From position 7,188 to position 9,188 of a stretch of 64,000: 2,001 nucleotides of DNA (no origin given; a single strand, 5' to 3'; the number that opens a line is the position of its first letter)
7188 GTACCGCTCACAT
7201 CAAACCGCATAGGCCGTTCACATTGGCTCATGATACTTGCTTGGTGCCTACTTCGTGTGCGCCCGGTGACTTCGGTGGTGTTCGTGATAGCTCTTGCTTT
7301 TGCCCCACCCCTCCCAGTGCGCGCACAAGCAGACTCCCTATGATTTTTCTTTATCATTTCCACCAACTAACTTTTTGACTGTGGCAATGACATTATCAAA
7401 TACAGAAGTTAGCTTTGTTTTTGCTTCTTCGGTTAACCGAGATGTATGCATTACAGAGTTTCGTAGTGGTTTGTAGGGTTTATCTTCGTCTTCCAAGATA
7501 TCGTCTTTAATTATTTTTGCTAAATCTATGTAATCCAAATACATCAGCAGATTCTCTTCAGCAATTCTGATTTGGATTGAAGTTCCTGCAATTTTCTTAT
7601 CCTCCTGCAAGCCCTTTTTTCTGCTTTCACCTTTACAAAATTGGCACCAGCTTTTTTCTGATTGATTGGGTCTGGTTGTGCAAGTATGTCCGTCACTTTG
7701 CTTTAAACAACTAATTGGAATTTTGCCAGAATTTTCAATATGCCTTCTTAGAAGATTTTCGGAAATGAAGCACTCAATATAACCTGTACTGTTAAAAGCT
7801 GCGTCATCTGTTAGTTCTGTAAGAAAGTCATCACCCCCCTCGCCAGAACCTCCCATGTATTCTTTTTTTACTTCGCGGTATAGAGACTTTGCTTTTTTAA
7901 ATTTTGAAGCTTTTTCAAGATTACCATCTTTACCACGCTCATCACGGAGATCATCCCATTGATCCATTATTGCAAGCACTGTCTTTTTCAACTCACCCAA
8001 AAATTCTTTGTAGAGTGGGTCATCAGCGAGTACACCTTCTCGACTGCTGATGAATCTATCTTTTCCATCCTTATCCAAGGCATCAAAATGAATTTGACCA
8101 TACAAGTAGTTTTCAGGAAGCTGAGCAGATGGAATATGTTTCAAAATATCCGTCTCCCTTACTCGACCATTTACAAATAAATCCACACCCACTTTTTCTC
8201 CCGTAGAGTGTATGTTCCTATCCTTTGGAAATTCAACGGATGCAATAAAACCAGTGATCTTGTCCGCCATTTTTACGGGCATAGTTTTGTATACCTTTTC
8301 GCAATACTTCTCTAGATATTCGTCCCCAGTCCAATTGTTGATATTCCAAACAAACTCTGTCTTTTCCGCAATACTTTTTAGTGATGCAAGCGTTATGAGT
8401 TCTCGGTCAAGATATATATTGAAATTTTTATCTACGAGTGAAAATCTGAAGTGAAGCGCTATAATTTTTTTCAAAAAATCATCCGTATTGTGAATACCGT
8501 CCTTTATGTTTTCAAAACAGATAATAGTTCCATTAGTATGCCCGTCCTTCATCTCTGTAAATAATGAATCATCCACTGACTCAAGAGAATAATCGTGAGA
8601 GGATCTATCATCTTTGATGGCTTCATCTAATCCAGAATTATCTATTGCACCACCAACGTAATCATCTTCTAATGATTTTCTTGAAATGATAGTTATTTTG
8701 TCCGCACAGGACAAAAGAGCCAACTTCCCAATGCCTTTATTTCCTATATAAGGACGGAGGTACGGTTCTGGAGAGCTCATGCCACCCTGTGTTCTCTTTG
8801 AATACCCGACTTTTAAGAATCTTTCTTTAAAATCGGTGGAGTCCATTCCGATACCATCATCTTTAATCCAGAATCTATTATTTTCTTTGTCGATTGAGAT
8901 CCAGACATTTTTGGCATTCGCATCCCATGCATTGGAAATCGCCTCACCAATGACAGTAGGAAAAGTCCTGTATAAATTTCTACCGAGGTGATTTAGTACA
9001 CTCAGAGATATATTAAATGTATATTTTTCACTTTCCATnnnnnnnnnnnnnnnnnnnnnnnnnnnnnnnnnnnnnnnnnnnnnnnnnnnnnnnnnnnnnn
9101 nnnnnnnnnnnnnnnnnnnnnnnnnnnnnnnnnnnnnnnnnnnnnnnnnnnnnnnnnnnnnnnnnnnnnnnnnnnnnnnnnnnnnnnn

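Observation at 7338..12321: Compact four-gene AT-rich operon: m6A MTase, DUF262::HNH nuclease, m5C MTase and MORC-like GHKL ATPase - candidate undescribed composite restriction/defence module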

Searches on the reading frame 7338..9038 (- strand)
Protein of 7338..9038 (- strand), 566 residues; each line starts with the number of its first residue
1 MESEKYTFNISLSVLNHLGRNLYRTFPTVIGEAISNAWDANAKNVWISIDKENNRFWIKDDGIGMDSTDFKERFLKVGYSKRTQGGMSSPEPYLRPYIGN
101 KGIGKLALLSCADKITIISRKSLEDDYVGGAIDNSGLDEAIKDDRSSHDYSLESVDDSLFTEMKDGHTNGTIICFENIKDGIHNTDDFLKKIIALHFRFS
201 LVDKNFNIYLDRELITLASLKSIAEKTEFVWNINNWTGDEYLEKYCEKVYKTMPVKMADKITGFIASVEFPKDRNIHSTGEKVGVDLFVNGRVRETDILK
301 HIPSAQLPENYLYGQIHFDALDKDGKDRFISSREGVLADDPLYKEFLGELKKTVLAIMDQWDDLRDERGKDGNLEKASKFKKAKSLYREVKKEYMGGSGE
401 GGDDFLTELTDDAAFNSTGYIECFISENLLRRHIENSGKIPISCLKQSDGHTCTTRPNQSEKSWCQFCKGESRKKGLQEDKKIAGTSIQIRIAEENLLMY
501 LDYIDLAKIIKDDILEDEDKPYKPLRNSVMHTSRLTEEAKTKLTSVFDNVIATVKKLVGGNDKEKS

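Call 4: search_protein_families(library=pfam, proteins=[window:7338-9038:-], max_evalue=0.01)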
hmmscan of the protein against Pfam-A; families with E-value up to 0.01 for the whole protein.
window:7338-9038:- (566 aa): 2 families
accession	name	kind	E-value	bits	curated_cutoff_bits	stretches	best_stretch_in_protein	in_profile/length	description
PF13589.12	HATPase_c_3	-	1.7e-17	64.1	25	1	26-122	3-95/137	Histidine kinase-, DNA gyrase B-, and HSP90-like ATPase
PF02518.31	HATPase_c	-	6.8e-06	26.9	26.4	1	28-86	8-72/111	Histidine kinase-, DNA gyrase B-, and HSP90-like ATPase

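Call 5: search_protein_families(library=padloc, proteins=[window:7338-9038:-], max_evalue=0.01)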
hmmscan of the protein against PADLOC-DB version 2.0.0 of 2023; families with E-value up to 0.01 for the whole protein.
window:7338-9038:- (566 aa): 2 families
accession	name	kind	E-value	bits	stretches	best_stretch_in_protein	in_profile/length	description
PDLC03419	REase_II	-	6.3e-33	112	1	3-366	2-377/695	Type II restriction enzyme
PDLC03485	REase_II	-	3.9e-27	92.9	1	3-376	3-363/611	Type II restriction enzyme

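Call 6: search_protein_families(library=ncbifam, proteins=[window:7338-9038:-], max_evalue=0.01)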
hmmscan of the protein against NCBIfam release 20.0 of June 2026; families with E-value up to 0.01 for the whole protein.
window:7338-9038:- (566 aa): 6 families
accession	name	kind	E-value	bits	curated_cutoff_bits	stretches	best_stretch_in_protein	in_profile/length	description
NF050001.1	restrict_BbrUII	equivalog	1.8e-82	277.9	550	1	6-378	1-374/659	BbrUII/HgiDII family restriction enzyme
NF003555.1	PRK05218.1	equivalog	2.2e-06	26.4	371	1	40-124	56-142/614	molecular chaperone HtpG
NF010683.0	PRK14083.1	equivalog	1.5e-05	23.7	455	1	30-123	31-132/604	HSP90 family protein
TIGR00585.2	mutl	equivalog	4.2e-05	22.6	180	1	29-74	24-70/555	DNA mismatch repair endonuclease MutL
NF047352.1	P_loop_sacsin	domain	8.8e-05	22.9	50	1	29-117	3-79/80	sacsin N-terminal ATP-binding-like domain-containing protein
NF000951.0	PRK00095.2-1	equivalog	0.00068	18.4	391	1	28-75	27-74/559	DNA mismatch repair endonuclease MutL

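Call 8: find_homologous_proteins(query=window:7338-9038:-)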
Query window:7338-9038:- (566 aa): 4872 proteins with E <= 0.001 among 8000 candidates; the best 120 are listed.
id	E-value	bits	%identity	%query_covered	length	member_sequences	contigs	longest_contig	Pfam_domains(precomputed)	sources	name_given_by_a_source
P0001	0.0e+0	1288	100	100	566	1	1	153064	PF02518.32,PF13589.13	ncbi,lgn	-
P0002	0.0e+0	1123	87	100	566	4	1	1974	PF02518.32,PF13589.13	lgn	-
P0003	0.0e+0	1122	87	98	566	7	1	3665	PF13589.13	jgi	-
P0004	0.0e+0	1052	82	100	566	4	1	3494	PF02518.32,PF13589.13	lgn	-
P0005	0.0e+0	1050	81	100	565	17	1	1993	PF02518.32,PF13589.13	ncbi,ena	-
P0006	0.0e+0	1036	81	100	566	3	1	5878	PF02518.32,PF13589.13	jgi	-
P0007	0.0e+0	1029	81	99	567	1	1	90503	PF02518.32,PF13589.13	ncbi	-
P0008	0.0e+0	1024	80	99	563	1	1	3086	PF13589.13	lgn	-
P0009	0.0e+0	1023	79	100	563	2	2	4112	PF02518.32,PF13589.13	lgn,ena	-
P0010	0.0e+0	1019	79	100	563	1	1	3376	PF02518.32,PF13589.13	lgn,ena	-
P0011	6.8e-298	1007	80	99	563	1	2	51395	PF13589.13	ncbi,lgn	-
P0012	3.9e-295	998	78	99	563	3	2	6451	PF02518.32,PF13589.13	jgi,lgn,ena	-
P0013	2.1e-294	996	78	99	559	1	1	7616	PF13589.13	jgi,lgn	jgi:hypothetical protein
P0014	2.9e-293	992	77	99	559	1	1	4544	PF02518.32,PF13589.13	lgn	-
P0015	6.7e-285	964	76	100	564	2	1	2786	PF13589.13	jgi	-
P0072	6.5e-186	637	54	99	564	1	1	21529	PF13589.13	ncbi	-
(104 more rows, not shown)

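Call 11: search_solved_structures(query=window:7338-9038:-, max_evalue=1)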
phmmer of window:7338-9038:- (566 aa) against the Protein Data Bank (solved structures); distinct sequences matched with E-value up to 1: 5.
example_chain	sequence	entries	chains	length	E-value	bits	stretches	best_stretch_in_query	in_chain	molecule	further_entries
3h80_A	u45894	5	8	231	0.0072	18.2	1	47-129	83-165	Heat shock protein 83-1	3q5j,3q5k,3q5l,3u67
3k60_A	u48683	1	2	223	0.018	16.9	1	47-132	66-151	Heat shock protein 86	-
2ior_A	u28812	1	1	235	0.06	15.2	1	44-144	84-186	Chaperone protein htpG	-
3o6o_A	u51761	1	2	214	0.074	14.9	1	46-128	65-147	Heat shock protein 83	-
3omu_A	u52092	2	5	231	0.088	14.7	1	46-128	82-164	Heat shock protein 83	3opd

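Call 18: find_related_loci(query=A1, collection=genome_contigs, flank=10000)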
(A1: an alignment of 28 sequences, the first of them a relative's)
Query A1 (566 aa) in genome_contigs; peptide patterns used: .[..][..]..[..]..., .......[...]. (x = any residue, [..] = any of these).
421 stretches matched a pattern; 397 encode a relative of the query (tblastn E <= 1e-3); the best 80 are kept; 80 distinct loci.
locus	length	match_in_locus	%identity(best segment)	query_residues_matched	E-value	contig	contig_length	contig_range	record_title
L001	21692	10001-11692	80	1-564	0e+0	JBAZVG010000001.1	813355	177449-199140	MAG: Candidatus Paceibacterota bacterium isolate SO_2017_GW1_247 NODE_39_length_813355_cov_12.896873_OW334_2017, whole g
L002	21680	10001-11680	81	1-558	0e+0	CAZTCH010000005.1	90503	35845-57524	MAG TPA_asm: uncultured Candidatus Saccharibacteria bacterium isolate SRP286056_co1_73 genome assembly, contig: NODE_188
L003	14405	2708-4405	80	1-566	0e+0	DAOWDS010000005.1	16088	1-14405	MAG TPA_asm: Candidatus Moraniibacteriota bacterium isolate CSMAG_1919 CSMAG_1919_k141_3321045_length_16088_cov_10.0000,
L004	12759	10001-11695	80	1-565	0e+0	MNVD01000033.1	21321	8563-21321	MAG: Candidatus Magasanikbacteria bacterium CG1_02_41_34 cg1_0.2_scaffold_1997_c, whole genome shotgun sequence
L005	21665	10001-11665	79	1-553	0e+0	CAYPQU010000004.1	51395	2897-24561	MAG TPA_asm: uncultured Candidatus Saccharibacteria bacterium isolate SRP263991_co4_304 genome assembly, contig: NODE_56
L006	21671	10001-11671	63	1-557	0e+0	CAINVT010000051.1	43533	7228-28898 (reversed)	uncultured bacterium isolate C24_bin-1043 genome assembly, contig: bin-1043:51/73, whole genome shotgun sequence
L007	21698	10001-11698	57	1-559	0e+0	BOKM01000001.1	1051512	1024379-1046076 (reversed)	Patescibacteria group bacterium BroJett019 DNA, sequence1, whole genome shotgun sequence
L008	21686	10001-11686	56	4-559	0e+0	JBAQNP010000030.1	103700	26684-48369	MAG: Candidatus Moraniibacteriota bacterium isolate MFD12002_ilm_asm_bin49 k127_17885, whole genome shotgun sequence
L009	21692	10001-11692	56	8-564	0e+0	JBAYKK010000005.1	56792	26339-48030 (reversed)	MAG: Candidatus Paceibacterota bacterium isolate SO_2016_GW1_78 scaffold01134_OW334_2016, whole genome shotgun sequence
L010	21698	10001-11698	54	5-561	0e+0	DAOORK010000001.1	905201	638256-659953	MAG TPA_asm: Candidatus Woesebacteria bacterium isolate AMR_MDS_2547 NODE_2_length_905201_cov_27.448945, whole genome sh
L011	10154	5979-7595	53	6-558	2e-178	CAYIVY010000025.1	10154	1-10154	MAG TPA_asm: uncultured Gammaproteobacteria bacterium isolate ERP119705_co8_91 genome assembly, contig: NODE_6261_length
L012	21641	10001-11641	52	1-558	2e-169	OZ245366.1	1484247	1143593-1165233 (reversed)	MAG: Thermodesulfobacteriota bacterium isolate 7d8b8fe6-3389-4070-a091-d9a8b8500587 genome assembly, chromosome: 1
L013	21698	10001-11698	48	1-559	2e-165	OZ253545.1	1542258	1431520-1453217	MAG: Alphaproteobacteria bacterium isolate d124c3d0-e24b-4e7c-8e16-eea8dc1b36f5 genome assembly, chromosome: 1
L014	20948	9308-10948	49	4-558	7e-161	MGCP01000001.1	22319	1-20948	MAG: Candidatus Saccharibacteria bacterium RIFCSPHIGHO2_02_FULL_47_12 rifcsphigho2_02_scaffold_10308, whole genome shotg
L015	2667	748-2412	49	3-566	4e-170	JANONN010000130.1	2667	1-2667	MAG: Ignavibacteriales bacterium isolate VAR_43_metabat_382 VAR_43_k141_5106747, whole genome shotgun sequence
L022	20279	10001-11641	49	2-561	2e-155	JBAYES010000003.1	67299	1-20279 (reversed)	MAG: Candidatus Omnitrophota bacterium isolate SO_2016_CLC_T2_83 scaffold00116_PH3_Jul20_2016, whole genome shotgun sequ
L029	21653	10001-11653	49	6-565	1e-154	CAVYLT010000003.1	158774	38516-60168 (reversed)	MAG: Nitrospirota bacterium isolate MFD01299.bin.2.211 genome assembly, contig: contig_10430, whole genome shotgun seque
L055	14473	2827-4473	47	2-558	1e-150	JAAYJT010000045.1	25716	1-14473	MAG: Bacteroidales bacterium isolate AS10tlH2TH_315 174529_AS10, whole genome shotgun sequence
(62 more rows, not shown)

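Call 27: predict_structure(alignment_id=A1)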
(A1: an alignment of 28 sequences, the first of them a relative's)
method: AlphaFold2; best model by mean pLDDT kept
length: 566 residues; sequences in the alignment: 28
mean_pLDDT: 81.6   pTM: 0.74
mean pLDDT of the five models: 81.6, 80.2, 79.7, 78.3, 75.3
residues with pLDDT >= 90: 124; 70-90: 351; 50-70: 85; < 50: 6
segments of 3 or more residues with pLDDT < 50: 561-566
pLDDT, mean of each block of 10 residues (from residue 1): 75 72 70 84 92 92 90 79 71 77 65 90 91 88 86 90 91 89 83 80 84 90 90 88 88 93 92 73 84 84 72 91 77 70 92 91 88 84 87 66 74 83 83 88 77 64 78 88 85 83 83 76 67 72 79 78 40
secondary structure, 60 per line:
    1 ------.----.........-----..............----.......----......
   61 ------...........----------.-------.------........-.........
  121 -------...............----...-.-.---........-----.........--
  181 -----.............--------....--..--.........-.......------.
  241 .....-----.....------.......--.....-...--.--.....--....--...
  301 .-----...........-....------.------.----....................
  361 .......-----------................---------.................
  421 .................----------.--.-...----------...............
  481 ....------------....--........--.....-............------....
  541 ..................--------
elements in order: H12-20 H26-39 E44-50 E55-60 H67-77 H103-110 E112-120 E128-133 H134-142 H157-164 E170-178 H186-198 E207-210 H217-225 E227-233 H240-245 E251-255 E262-268 H271-274 E285-289 E292-295 H298-301 H307-311 E312-317 H319-322 H341-367 H379-394 H404-437 H466-484 H497-500 H503-510 H513-517 H519-530 H537-558

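Call 37: find_encoding_contigs(protein=P0072, flank=8000, max_places=3)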
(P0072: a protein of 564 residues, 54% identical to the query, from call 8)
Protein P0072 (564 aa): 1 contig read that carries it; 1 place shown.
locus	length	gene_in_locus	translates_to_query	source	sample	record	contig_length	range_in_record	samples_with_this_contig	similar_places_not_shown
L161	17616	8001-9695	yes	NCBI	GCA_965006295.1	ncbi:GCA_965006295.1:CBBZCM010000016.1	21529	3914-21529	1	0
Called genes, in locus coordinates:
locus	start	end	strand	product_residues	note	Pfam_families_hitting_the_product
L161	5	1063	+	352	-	PF00226:DnaJ, PF01556:DnaJ_C, PF00684:DnaJ_CXXCXGXG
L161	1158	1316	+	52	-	-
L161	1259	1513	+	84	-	-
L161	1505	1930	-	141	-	-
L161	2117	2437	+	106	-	PF00581:Rhodanese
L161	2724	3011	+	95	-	-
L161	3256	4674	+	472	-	PF01406:tRNA-synt_1e, PF09334:tRNA-synt_1g (faint), PF23493:CysS_C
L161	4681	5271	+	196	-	PF13651:EcoRI_methylase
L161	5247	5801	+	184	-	PF13651:EcoRI_methylase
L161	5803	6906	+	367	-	PF03235:GmrSD_N, PF01844:HNH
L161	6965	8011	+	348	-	PF00145:DNA_methylase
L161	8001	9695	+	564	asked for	PF13589:HATPase_c_3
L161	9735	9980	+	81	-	PF12674:Zn_ribbon_2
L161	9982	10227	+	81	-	-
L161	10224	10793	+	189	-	PF01863:YgjP-like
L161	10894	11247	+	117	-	-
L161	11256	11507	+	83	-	-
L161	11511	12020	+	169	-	PF13328:HD_4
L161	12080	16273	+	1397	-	-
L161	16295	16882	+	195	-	PF06130:PTAC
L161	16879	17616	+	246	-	?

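Call 38: find_encoding_contigs(protein=P0001, flank=10000, max_places=2)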
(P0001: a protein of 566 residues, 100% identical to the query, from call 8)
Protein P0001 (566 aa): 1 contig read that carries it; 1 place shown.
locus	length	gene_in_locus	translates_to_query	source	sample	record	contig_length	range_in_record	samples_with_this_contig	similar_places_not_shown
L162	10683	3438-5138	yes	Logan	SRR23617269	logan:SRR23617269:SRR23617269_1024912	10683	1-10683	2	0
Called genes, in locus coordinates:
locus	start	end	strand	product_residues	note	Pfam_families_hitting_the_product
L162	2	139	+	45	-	?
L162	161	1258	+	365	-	PF13651:EcoRI_methylase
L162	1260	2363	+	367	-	PF03235:GmrSD_N, PF01844:HNH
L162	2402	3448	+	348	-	PF00145:DNA_methylase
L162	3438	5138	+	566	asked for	PF02518:HATPase_c (weak), PF13589:HATPase_c_3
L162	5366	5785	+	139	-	-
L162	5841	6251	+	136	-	-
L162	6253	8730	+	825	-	-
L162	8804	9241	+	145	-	PF06983:3-dmu-9_3-mt, PF00903:Glyoxalase (weak)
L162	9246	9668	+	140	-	PF08327:AHSA1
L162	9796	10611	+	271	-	PF09312:SurA_N (faint), PF13624:SurA_N_3 (weak)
